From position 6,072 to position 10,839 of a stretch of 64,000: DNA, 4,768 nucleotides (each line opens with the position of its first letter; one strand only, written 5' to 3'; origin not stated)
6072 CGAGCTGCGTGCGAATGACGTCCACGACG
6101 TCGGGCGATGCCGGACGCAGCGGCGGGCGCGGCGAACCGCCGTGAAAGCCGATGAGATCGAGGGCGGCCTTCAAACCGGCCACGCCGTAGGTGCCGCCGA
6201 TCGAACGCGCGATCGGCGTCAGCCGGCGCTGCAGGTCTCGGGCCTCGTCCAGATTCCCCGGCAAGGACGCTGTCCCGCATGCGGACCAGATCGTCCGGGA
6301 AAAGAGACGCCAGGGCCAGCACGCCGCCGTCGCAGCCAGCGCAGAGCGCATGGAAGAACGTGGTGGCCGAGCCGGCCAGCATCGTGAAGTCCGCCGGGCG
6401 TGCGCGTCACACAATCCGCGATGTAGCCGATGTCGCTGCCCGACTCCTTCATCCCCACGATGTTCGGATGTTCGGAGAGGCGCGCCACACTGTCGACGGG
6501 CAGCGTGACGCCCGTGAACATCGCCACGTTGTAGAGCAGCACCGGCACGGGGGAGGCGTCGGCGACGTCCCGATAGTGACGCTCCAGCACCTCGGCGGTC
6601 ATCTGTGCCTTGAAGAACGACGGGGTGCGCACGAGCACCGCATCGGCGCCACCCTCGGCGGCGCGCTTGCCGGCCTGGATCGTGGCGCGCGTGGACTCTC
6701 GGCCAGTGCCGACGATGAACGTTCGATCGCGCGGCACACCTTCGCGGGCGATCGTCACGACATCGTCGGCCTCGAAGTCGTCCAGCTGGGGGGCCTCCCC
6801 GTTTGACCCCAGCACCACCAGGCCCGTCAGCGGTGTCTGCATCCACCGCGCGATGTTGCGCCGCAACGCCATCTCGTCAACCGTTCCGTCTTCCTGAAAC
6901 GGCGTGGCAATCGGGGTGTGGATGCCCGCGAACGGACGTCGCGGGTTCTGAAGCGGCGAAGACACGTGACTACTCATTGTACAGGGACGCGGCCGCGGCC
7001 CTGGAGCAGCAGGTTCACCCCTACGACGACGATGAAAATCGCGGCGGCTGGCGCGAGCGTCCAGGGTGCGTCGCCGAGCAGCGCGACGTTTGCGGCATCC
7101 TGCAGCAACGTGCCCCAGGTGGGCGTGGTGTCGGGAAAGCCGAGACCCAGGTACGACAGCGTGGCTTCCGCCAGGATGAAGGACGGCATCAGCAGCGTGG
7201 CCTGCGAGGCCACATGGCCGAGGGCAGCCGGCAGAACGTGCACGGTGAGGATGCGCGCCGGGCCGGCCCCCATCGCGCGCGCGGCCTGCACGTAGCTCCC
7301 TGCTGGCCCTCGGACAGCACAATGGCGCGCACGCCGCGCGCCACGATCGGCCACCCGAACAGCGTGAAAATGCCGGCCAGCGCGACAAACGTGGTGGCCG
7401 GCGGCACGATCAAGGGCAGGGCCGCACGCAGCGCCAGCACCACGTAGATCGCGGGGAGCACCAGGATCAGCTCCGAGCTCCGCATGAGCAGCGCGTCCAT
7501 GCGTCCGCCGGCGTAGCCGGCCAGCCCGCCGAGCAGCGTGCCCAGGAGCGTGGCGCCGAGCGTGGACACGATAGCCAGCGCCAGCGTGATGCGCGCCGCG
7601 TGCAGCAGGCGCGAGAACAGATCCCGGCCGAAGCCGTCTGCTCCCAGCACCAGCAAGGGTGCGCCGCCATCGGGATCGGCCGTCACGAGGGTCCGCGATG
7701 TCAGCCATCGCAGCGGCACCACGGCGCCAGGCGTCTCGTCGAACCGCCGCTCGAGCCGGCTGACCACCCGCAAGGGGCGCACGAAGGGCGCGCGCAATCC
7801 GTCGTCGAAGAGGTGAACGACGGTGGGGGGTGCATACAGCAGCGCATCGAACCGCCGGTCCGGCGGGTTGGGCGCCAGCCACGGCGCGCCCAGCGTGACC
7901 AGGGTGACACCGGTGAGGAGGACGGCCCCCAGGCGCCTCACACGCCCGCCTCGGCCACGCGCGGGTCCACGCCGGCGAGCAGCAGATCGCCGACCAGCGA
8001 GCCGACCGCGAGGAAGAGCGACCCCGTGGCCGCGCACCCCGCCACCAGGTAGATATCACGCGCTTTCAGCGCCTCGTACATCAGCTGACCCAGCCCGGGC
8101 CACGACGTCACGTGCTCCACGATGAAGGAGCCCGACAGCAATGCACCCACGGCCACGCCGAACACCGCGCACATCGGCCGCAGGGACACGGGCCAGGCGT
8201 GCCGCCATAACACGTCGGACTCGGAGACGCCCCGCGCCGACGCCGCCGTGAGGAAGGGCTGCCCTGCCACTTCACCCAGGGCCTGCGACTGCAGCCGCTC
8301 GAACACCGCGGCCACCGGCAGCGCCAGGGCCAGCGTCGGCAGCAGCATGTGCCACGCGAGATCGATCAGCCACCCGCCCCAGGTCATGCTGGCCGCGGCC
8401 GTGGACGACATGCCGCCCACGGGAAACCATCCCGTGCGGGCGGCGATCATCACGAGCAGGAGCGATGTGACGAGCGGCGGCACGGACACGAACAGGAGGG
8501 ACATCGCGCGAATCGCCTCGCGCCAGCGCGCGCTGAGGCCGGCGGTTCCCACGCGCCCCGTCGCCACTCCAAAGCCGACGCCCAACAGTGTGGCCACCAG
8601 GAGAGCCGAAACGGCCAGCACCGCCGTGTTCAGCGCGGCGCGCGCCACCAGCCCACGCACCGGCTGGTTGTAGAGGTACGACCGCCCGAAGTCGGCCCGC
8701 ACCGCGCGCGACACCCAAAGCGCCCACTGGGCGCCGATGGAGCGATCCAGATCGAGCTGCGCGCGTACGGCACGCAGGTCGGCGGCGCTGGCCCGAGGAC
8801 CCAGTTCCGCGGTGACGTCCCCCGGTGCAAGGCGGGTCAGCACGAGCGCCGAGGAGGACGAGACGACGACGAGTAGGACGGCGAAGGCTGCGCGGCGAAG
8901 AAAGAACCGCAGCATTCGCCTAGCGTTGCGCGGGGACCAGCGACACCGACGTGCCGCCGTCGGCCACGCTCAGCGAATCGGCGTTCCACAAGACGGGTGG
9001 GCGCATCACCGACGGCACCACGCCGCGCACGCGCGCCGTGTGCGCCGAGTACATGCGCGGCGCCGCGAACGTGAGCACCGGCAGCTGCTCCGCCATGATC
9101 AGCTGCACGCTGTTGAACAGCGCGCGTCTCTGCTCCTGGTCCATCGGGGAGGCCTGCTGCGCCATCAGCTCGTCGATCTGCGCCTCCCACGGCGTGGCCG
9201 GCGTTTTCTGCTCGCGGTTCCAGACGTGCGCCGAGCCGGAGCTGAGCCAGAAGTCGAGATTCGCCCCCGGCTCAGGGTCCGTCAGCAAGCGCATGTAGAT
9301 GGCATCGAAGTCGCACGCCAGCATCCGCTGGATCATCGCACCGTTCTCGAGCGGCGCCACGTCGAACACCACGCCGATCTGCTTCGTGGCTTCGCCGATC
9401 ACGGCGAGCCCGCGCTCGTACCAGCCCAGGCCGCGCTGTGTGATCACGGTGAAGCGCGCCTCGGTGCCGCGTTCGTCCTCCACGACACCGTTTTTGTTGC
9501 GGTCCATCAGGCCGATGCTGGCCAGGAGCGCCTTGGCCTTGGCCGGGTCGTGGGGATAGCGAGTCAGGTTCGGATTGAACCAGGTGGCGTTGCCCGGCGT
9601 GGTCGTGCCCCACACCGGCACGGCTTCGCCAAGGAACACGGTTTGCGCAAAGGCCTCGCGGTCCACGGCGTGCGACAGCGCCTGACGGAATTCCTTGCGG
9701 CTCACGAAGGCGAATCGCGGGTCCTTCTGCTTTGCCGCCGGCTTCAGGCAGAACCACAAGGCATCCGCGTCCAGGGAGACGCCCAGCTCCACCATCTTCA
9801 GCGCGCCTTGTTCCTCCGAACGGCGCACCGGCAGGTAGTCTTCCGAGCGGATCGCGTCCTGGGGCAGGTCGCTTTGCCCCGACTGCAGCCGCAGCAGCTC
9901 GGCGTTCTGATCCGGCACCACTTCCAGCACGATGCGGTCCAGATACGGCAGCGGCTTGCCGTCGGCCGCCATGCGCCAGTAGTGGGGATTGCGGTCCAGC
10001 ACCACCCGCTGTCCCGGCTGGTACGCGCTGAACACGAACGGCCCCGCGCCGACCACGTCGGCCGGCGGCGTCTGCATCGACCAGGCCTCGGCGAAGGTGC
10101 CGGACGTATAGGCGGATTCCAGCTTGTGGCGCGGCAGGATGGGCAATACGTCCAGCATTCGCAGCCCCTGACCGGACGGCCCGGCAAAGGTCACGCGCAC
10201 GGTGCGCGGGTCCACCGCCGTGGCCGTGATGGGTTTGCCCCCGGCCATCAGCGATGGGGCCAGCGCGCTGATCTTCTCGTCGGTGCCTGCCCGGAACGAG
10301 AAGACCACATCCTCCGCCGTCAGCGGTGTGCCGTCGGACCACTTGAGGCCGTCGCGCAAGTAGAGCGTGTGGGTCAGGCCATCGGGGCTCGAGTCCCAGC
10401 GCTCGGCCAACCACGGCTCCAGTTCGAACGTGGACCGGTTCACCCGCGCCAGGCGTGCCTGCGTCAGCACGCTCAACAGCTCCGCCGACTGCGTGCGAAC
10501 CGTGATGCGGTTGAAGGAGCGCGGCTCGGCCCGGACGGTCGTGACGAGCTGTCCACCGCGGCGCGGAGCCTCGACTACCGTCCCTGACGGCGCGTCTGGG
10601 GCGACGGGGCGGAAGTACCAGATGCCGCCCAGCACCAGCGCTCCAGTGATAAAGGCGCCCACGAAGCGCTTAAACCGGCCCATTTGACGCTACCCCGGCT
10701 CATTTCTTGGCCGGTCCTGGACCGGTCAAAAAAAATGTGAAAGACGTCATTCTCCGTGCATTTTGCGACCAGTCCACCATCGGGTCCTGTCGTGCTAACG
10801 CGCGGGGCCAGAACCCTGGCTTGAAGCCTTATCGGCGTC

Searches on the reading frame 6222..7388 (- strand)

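Call 86: search_protein_families(library=pfam, proteins=[window:6222-7388:-], max_evalue=0.0001)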
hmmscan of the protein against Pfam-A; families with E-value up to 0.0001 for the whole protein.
window:6222-7388:- (389 aa): 1 family
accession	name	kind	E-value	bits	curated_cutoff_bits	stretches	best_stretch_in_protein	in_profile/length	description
PF00701.28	DHDPS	-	3.5e-35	121.6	22.1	1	153-330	2-177/289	Dihydrodipicolinate synthetase family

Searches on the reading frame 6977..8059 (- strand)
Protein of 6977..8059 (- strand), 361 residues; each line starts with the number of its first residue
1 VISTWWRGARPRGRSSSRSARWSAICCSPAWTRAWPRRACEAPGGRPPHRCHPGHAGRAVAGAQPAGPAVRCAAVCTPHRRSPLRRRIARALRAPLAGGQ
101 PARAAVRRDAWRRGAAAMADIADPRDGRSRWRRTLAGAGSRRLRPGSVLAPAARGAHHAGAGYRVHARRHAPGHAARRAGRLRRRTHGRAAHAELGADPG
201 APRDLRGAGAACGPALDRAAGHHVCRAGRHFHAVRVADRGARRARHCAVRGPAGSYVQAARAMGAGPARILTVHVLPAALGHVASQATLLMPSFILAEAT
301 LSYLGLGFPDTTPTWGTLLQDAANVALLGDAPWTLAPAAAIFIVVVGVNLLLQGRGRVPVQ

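Call 86: search_protein_families(library=pfam, proteins=[window:6977-8059:-], max_evalue=0.0001)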
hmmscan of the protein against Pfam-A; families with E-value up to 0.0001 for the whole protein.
window:6977-8059:- (361 aa): 1 family
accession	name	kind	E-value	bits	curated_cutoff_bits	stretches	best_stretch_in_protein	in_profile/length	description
PF00528.27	BPD_transp_1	-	5.9e-13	49.4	26.4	1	248-352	75-171/184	Binding-protein-dependent transport system inner membrane component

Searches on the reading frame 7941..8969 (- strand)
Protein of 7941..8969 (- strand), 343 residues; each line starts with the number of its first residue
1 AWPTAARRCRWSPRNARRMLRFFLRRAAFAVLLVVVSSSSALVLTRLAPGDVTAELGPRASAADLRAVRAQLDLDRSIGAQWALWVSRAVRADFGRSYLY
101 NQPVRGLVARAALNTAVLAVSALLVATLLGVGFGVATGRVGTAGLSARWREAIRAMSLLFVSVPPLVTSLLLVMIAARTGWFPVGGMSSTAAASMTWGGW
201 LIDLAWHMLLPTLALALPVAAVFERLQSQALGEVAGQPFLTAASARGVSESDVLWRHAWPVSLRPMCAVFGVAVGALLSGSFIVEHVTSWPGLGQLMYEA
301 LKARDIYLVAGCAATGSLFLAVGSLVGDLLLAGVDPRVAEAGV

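Call 40: search_protein_families(library=pfam, proteins=[window:7941-8969:-], max_evalue=0.0001)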
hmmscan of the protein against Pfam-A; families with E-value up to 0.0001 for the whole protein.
window:7941-8969:- (343 aa): 2 families
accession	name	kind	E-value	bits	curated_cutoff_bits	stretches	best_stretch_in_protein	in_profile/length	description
PF00528.27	BPD_transp_1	-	1.2e-24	87.5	26.4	1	130-339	1-183/184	Binding-protein-dependent transport system inner membrane component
PF19300.4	BPD_transp_1_N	-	3.6e-06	27.6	23.8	1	19-90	1-73/114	Binding-prot-dependent transport system membrane comp, N-term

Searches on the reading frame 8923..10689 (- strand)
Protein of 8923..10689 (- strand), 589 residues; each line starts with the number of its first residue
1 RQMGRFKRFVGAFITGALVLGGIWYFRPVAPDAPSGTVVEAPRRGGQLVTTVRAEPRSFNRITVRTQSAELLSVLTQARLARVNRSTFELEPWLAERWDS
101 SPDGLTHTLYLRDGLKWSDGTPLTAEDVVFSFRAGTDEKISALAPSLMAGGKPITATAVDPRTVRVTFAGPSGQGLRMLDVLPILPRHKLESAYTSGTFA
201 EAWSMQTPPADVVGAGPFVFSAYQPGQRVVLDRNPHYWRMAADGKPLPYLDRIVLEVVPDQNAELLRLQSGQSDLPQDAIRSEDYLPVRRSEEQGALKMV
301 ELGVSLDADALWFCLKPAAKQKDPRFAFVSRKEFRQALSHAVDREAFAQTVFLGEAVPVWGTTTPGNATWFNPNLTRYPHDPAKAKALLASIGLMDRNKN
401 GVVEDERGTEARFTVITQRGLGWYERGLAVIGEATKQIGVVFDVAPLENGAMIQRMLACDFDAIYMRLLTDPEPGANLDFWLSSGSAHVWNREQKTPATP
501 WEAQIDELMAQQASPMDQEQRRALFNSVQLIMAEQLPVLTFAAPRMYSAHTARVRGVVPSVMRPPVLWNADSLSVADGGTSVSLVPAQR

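Call 40: search_protein_families(library=pfam, proteins=[window:8923-10689:-], max_evalue=0.0001)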
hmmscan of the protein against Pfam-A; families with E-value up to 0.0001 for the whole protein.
window:8923-10689:- (589 aa): 1 family
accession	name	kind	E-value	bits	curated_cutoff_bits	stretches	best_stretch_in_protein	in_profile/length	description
PF00496.27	SBP_bac_5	-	3.5e-74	250.6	32.4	1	89-485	1-364/368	Bacterial extracellular solute-binding proteins, family 5 Middle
